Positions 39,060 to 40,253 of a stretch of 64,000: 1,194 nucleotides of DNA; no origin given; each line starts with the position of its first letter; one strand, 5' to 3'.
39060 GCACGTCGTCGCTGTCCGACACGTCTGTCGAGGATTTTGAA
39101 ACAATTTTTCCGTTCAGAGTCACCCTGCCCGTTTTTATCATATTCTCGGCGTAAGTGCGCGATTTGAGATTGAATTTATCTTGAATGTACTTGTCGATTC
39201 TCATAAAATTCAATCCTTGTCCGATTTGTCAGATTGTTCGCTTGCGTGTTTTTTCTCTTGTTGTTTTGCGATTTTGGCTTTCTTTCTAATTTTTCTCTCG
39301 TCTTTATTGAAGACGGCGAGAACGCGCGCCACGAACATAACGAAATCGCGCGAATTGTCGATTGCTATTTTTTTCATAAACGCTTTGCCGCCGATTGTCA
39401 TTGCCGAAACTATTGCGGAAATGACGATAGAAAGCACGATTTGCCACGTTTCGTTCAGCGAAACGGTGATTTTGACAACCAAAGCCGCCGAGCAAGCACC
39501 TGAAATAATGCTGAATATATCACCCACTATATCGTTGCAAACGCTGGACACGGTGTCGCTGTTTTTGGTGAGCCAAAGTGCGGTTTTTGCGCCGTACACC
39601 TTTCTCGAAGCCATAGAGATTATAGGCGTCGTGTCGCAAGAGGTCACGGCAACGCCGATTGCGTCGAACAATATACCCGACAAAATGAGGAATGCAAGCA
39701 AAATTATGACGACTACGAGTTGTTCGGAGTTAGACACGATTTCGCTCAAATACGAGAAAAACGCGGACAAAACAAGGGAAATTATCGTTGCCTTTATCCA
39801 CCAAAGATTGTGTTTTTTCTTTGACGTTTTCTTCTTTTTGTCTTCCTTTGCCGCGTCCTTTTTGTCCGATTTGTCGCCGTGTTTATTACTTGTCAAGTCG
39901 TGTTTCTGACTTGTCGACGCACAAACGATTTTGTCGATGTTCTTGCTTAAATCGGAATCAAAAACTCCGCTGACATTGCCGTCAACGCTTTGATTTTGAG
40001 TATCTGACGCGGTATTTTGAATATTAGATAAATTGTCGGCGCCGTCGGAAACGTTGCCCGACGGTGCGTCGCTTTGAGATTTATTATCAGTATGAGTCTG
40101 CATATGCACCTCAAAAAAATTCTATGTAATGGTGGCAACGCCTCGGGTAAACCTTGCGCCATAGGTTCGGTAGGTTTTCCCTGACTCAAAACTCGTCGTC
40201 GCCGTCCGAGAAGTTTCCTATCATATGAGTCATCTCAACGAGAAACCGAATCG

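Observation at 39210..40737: About 590-nt promoter-driven structured RNA plus downstream membrane protein: probable OLE RNA / OapA pair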

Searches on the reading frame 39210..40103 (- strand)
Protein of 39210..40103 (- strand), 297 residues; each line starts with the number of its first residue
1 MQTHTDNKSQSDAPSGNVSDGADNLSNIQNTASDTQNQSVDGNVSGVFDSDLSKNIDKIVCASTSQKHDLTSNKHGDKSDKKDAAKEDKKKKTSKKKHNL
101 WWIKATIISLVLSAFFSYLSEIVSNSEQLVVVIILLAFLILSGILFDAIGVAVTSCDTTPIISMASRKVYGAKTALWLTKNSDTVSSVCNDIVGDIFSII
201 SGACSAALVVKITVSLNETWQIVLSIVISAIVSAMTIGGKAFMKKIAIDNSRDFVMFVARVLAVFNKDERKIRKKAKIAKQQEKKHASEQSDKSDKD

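Call 4: search_protein_families(library=ncbifam, proteins=[window:39210-40103:-])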
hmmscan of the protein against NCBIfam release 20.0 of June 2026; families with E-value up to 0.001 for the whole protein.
window:39210-40103:- (297 aa): 1 family
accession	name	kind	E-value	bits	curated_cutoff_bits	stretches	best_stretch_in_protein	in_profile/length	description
NF033483.0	PknB_PASTA_kin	equivalog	0.00065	18.9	450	0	49-128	284-363/563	Stk1 family PASTA domain-containing Ser/Thr kinase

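Call 5: search_protein_families(library=pfam, proteins=[window:39210-40103:-])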
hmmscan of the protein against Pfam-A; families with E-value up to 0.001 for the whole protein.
window:39210-40103:- (297 aa): 1 family
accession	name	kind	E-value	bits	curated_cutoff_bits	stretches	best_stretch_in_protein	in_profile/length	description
PF01595.25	CNNM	-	1e-06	29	28.4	1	135-266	2-128/181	Cyclin M transmembrane N-terminal domain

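Call 8: find_related_loci(query=window:39210-40103:-, collection=genome_contigs, flank=8000)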
Query window:39210-40103:- (297 aa) in genome_contigs; peptide patterns used: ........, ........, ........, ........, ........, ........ (x = any residue, [..] = any of these).
356 stretches matched a pattern; 166 encode a relative of the query (tblastn E <= 1e-3); the best 80 are kept; 80 distinct loci.
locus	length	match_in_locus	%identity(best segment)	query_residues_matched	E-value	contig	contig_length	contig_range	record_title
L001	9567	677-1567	90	1-297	8e-152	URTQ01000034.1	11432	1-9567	uncultured Clostridiales bacterium isolate UMGS1331 genome assembly, contig: NODE_413_length_11432_cov_4.115408, whole g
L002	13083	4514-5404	92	1-297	1e-151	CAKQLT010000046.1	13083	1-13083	MAG: uncultured Clostridia bacterium isolate REFINED_METABAT215_TOP10_CONTIGS_1500_ASSEMBLY_K77_MERGED__Hadza_MoBio_hadz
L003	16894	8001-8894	88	1-297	2e-148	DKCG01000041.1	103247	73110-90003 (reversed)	MAG TPA_asm: Christensenella sp. UBA6880 UBA6880_contig_122, whole genome shotgun sequence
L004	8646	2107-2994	85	1-297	3e-145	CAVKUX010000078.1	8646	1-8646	Anaeroplasmataceae bacterium isolate H07689-L1_cleanbin_000022 genome assembly, contig: Spades_H07689-L1_contig_4196, wh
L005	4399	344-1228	87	1-297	7e-146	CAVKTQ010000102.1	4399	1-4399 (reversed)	Firmicutes bacterium CAG:238 isolate H07683-L1_cleanbin_000016 genome assembly, contig: Spades_H07683-L1_contig_16124, w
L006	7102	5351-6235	84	1-297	4e-138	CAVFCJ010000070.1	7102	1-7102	bacterium isolate H07646-L1_cleanbin_000016 genome assembly, contig: Spades_H07646-L1_contig_6832, whole genome shotgun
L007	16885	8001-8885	88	1-297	9e-153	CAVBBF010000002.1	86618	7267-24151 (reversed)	Phascolarctobacterium succinatutens isolate H07663-L1_cleanbin_000010 genome assembly, contig: Spades_H07663-L1_contig_9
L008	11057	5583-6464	72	1-296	5e-122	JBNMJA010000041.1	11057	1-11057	MAG: Bacillota bacterium isolate CM_BacCAG2167.82 k141_607453_length_11057_cov_10.0000, whole genome shotgun sequence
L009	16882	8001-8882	68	1-297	5e-115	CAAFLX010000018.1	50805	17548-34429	MAG TPA_asm: Clostridia bacterium, isolate HGM11462, WGS project CAAFLX010000000 data, contig: SRS1596867_146_k141_12546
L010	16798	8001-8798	73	29-294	1e-114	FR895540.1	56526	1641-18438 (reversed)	Firmicutes bacterium CAG:475 genomic scaffold, scf43, whole genome shotgun sequence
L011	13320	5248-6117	69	1-291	7e-119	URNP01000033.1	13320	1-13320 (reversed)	uncultured Clostridiales bacterium isolate UMGS1170 genome assembly, contig: NODE_1406_length_13320_cov_10.331172, whole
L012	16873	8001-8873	69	1-292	1e-104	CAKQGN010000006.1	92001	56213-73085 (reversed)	MAG: uncultured Clostridia bacterium isolate REFINED_METABAT215_TOP10_CONTIGS_1500_ASSEMBLY_K77_MERGED__Hadza_MoBio_hadz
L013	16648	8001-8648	79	68-284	5e-104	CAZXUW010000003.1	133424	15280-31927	MAG TPA_asm: uncultured Bacteroides sp. isolate SRP350583_co1_154 genome assembly, contig: NODE_124_length_133424_cov_33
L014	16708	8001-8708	72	72-296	1e-103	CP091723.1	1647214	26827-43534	MAG: Christensenella sp. isolate nC33_lr_bin.267.fa chromosome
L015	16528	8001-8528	90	98-273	2e-103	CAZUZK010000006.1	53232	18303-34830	MAG TPA_asm: uncultured Bacteroides sp. isolate SRP225648_co1_487 genome assembly, contig: NODE_1044_length_53232_cov_45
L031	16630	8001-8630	41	83-297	2e-38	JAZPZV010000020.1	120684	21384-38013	MAG: Eubacteriales bacterium isolate T1900044644_TS20190110.MAGScoT_cleanbin_000020 SGB_1321_k141_722371, whole genome s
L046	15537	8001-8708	72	72-296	1e-103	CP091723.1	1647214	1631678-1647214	MAG: Christensenella sp. isolate nC33_lr_bin.267.fa chromosome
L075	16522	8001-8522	38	95-271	1e-30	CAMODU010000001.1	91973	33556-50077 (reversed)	MAG: uncultured bacterium isolate SRR873606_bin.1_metaWRAP_v1.3_MAG genome assembly, contig: NODE_203_length_91973_cov_1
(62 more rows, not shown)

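Call 29: search_solved_structures(query=window:39210-40103:-, max_evalue=1, show_alignments=2)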
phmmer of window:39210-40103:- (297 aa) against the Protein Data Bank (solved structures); distinct sequences matched with E-value up to 1: 2.
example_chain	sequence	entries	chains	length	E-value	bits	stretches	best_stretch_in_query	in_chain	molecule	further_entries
7m1t_A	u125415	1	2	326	0.22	14.3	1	129-267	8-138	Hemolysin, contains CBS domains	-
7m1u_A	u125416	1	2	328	0.22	14.3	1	129-267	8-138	Hemolysin, contains CBS domains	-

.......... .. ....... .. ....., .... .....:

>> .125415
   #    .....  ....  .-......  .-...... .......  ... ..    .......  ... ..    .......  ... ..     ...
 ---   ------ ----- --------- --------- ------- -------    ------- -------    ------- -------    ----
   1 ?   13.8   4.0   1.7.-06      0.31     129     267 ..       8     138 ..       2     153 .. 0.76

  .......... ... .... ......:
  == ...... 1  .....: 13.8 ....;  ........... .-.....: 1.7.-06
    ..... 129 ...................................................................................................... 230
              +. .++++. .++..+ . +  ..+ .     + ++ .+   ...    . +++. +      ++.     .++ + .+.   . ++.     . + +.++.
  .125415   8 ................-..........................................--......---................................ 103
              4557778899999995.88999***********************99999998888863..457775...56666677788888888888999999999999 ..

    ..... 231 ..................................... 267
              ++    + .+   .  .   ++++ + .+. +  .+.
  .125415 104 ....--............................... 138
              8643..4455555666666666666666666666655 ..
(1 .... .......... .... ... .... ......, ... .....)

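Call 37: find_homologous_proteins(query=window:39210-40103:-, max_evalue=0.00001)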
Query window:39210-40103:- (297 aa): 916 proteins with E <= 0.00001 among 3712 candidates; the best 120 are listed.
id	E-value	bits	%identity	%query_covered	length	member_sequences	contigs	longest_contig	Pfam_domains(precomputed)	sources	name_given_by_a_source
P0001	4.6e-160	549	90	100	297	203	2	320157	PF01595.26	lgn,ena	-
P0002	8.4e-160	548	90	100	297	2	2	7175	PF01595.26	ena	-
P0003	1.3e-159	548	89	100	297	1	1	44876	PF01595.26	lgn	-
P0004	1.6e-159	547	90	100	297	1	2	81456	PF01595.26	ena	-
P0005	2.6e-159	547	90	100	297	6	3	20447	PF01595.26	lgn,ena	-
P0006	2.7e-159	547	90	100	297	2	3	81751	PF01595.26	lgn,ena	-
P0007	3.2e-159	546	90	100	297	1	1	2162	PF01595.26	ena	-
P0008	1.4e-158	544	89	100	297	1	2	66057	PF01595.26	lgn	-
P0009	3.2e-158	543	90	99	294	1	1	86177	PF01595.26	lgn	-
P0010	1.1e-157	541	89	100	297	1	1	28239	PF01595.26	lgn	-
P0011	1.4e-152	525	85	100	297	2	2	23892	PF01595.26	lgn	-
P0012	4.0e-150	517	87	100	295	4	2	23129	PF01595.26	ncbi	-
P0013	5.6e-146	503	84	100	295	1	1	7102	PF01595.26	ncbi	-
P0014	2.9e-118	412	72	100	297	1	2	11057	PF01595.26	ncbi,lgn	-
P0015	5.0e-117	408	71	100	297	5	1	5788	PF01595.26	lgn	-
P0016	2.9e-116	406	69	100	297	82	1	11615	PF01595.26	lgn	-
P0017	6.2e-116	405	69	100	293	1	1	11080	PF01595.26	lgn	-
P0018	3.6e-114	399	74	90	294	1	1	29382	PF01595.26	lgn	-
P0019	3.7e-114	399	74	90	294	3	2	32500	PF01595.26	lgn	-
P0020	4.7e-114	398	74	90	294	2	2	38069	PF01595.26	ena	-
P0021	6.5e-114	398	74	90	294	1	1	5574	PF01595.26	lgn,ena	-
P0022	6.7e-114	398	74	90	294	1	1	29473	PF01595.26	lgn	-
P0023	7.2e-114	398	74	90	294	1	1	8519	PF01595.26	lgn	-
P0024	7.2e-114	398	80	81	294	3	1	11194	PF01595.26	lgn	-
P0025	7.7e-114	398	74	90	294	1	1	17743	PF01595.26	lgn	-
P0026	7.7e-114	398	74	90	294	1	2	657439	PF01595.26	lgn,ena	-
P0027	8.1e-114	398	74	90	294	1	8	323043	PF01595.26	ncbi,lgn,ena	-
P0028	8.6e-114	398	74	90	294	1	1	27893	PF01595.26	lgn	-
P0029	9.0e-114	397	74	90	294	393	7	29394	PF01595.26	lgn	-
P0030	9.2e-114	397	74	90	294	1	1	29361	PF01595.26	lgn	-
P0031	1.1e-113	397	74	90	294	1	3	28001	PF01595.26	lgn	-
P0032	1.1e-113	397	74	90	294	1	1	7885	PF01595.26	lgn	-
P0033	1.1e-113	397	74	90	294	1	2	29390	PF01595.26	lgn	-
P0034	1.2e-113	397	74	90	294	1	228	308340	PF01595.26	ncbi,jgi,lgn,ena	jgi:Hemolysins and related proteins containing CBS domains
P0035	1.2e-113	397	74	90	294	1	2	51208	PF01595.26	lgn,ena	-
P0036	1.2e-113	397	74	90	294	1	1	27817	PF01595.26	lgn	-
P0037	1.3e-113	397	74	90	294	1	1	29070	PF01595.26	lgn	-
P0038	1.4e-113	397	75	90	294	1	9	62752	PF01595.26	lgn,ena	-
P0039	1.4e-113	397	74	90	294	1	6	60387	PF01595.26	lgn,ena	-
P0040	1.5e-113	397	74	90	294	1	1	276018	PF01595.26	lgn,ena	-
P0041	1.5e-113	397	74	90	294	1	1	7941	PF01595.26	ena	-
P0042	1.5e-113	397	74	90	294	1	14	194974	PF01595.26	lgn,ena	-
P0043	1.5e-113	397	74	90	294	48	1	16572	PF01595.26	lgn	-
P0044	1.6e-113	397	74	90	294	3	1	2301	PF01595.26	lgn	-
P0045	1.6e-113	397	74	90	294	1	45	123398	PF01595.26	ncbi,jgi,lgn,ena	jgi:membrane spanning protein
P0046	1.6e-113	397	74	90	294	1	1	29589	PF01595.26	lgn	-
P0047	1.6e-113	397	74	90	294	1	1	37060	PF01595.26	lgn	-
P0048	1.6e-113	397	74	90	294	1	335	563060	PF01595.26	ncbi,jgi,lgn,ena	jgi:membrane spanning protein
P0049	1.6e-113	397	74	90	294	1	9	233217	PF01595.26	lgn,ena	-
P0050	1.6e-113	397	74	90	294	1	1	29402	PF01595.26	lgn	-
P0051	1.6e-113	397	74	90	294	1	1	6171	PF01595.26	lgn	-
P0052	1.7e-113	397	74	90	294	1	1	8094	PF01595.26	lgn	-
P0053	1.7e-113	397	74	90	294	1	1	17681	PF01595.26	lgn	-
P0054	1.7e-113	397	76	87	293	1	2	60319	PF01595.26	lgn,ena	-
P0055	1.7e-113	397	74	90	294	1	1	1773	PF01595.26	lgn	-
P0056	1.8e-113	397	74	90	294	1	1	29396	PF01595.26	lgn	-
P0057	1.8e-113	397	74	90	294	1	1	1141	PF01595.26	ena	-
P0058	1.8e-113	396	74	90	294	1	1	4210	PF01595.26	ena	-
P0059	1.9e-113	396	74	90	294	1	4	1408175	PF01595.26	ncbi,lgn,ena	-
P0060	1.9e-113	396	74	90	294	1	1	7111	PF01595.26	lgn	-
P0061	1.9e-113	396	74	90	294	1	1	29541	PF01595.26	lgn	-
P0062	2.0e-113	396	74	90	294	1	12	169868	PF01595.26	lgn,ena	-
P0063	2.0e-113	396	74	90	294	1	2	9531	PF01595.26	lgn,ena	-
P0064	2.0e-113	396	74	90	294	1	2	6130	PF01595.26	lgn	-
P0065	2.0e-113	396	76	87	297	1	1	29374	PF01595.26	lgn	-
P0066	2.1e-113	396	74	90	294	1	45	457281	PF01595.26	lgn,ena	-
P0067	2.1e-113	396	74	90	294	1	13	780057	PF01595.26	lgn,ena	-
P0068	2.1e-113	396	74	90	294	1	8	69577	PF01595.26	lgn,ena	-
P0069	2.2e-113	396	74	90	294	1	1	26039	PF01595.26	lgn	-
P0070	2.2e-113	396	74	90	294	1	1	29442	PF01595.26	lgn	-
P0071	2.3e-113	396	74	90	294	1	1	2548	PF01595.26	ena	-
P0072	2.4e-113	396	74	90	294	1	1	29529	PF01595.26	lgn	-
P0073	2.6e-113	396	74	90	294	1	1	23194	PF01595.26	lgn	-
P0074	2.7e-113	396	74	90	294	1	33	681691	PF01595.26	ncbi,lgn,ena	-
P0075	2.7e-113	396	74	90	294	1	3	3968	PF01595.26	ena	-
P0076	2.7e-113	396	74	90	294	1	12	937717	PF01595.26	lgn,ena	-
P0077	2.7e-113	396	74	90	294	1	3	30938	PF01595.26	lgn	-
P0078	2.7e-113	396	74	90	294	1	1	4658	PF01595.26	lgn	-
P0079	2.8e-113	396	74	90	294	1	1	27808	PF01595.26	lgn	-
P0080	3.0e-113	396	74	90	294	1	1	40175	PF01595.26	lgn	-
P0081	3.0e-113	396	74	90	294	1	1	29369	PF01595.26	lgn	-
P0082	3.1e-113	396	74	90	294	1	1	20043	PF01595.26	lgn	-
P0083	3.1e-113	396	74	90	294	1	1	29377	PF01595.26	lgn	-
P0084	3.2e-113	396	73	90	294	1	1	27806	PF01595.26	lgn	-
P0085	3.2e-113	396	74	90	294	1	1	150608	PF01595.26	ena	-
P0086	3.2e-113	396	74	90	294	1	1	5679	PF01595.26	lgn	-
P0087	3.2e-113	396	74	90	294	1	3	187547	PF01595.26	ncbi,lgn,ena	-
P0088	3.3e-113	396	74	90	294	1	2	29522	PF01595.26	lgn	-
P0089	3.3e-113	396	74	90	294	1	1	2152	PF01595.26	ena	-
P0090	3.3e-113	396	73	90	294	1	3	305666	PF01595.26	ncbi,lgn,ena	-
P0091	3.4e-113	396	74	90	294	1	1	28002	PF01595.26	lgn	-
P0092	3.4e-113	396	74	90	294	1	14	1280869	PF01595.26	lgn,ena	-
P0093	3.4e-113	396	74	90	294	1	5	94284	PF01595.26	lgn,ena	-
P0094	3.5e-113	396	74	90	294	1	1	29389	PF01595.26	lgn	-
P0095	3.8e-113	395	74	90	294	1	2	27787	PF01595.26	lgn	-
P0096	3.8e-113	395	74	90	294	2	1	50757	PF01595.26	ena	-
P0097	3.9e-113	395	74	90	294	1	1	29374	PF01595.26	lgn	-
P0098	3.9e-113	395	74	90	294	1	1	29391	PF01595.26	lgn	-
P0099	3.9e-113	395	74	90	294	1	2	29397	PF01595.26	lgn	-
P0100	3.9e-113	395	74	90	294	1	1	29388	PF01595.26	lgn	-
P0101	4.2e-113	395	74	90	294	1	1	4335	PF01595.26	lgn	-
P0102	4.2e-113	395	74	90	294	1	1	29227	PF01595.26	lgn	-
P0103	4.2e-113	395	74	90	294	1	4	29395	PF01595.26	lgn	-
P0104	4.2e-113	395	74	90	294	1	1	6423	PF01595.26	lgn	-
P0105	4.4e-113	395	74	90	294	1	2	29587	PF01595.26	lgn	-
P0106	4.6e-113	395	74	90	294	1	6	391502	PF01595.26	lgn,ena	-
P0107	4.6e-113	395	74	90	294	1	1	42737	PF01595.26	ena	-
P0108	4.7e-113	395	69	99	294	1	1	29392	PF01595.26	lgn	-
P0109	4.7e-113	395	74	90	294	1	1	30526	PF01595.26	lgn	-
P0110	4.7e-113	395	74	90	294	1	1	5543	PF01595.26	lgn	-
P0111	4.7e-113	395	74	90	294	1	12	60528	PF01595.26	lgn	-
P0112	4.7e-113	395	74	90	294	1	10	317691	PF01595.26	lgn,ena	-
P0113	5.1e-113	395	74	90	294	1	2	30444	PF01595.26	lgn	-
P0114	5.1e-113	395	74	90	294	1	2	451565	PF01595.26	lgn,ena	-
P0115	5.1e-113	395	74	90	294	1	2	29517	PF01595.26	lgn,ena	-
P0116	5.1e-113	395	74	90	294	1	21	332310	PF01595.26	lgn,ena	-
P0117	5.3e-113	395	74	90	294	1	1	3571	PF01595.26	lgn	-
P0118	5.4e-113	395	74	90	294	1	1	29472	PF01595.26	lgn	-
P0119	5.5e-113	395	74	90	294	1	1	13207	PF01595.26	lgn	-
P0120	5.5e-113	395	74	90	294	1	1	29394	PF01595.26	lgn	-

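Call 55: search_protein_families(library=pfam, proteins=[L031:3650-4831:+, L031:5563-5784:+, L031:5781-6674:+, L031:7977-8549:+, L031:8580-10448:+], max_evalue=0.00001)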
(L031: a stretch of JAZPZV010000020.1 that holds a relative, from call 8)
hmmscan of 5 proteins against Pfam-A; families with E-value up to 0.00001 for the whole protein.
L031:3650-4831:+ (393 aa): 2 families
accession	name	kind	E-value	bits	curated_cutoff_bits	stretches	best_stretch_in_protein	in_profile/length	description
PF00768.25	Peptidase_S11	-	3.6e-60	203.8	27.6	1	58-279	9-237/239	D-alanyl-D-alanine carboxypeptidase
PF13354.11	Beta-lactamase2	-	2.6e-07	30.6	22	1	70-206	8-147/214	Beta-lactamase enzyme family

L031:5563-5784:+ (73 aa): 1 family
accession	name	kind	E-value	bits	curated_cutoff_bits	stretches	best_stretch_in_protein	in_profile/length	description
PF02609.21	Exonuc_VII_S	-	9.6e-21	74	24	1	6-56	1-51/52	Exonuclease VII small subunit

L031:5781-6674:+ (297 aa): 1 family
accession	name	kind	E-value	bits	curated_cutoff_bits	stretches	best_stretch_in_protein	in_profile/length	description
PF00348.22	polyprenyl_synt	-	5.7e-58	196.5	27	1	32-256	2-220/251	Polyprenyl synthetase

L031:7977-8549:+ (190 aa): 1 family
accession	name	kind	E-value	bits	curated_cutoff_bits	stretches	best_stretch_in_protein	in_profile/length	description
PF01595.25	CNNM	-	3.8e-07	30.4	28.4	1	62-189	2-128/181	Cyclin M transmembrane N-terminal domain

L031:8580-10448:+ (622 aa): 3 families
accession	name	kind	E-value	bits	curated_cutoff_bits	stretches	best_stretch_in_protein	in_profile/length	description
PF13292.11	DXP_synthase_N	-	2e-111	372.1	21.2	1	2-276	1-274/274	1-deoxy-D-xylulose-5-phosphate synthase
PF02779.29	Transket_pyr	-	8.7e-44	149.7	27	1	313-470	5-170/174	Transketolase, pyrimidine binding domain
PF02780.25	Transketolase_C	-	1.1e-15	58.1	25.9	1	495-609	10-124/124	Transketolase, C-terminal domain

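Call 60: predict_structure(alignment_id=A1)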
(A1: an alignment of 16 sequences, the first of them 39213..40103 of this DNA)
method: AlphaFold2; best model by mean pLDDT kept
length: 297 residues; sequences in the alignment: 16
mean_pLDDT: 39.6   pTM: 0.20
mean pLDDT of the five models: 39.6, 38.8, 38.7, 35.6, 35.4
residues with pLDDT >= 90: 0; 70-90: 0; 50-70: 18; < 50: 279
segments of 3 or more residues with pLDDT < 50: 1-131, 143-276, 289-291, 293-297
pLDDT, mean of each block of 10 residues (from residue 1): 37 34 31 32 30 30 30 31 38 42 46 47 45 51 46 37 36 42 43 45 38 40 43 40 36 39 36 48 51 48
secondary structure, 60 per line:
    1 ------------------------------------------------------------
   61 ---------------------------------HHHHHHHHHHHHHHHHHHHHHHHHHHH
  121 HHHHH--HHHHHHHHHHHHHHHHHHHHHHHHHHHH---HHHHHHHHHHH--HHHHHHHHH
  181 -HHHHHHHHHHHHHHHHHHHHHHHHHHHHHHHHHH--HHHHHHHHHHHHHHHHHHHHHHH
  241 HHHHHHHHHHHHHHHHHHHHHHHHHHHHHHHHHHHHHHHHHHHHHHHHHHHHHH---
elements in order: H94-125 H128-155 H159-169 H172-180 H182-215 H218-294
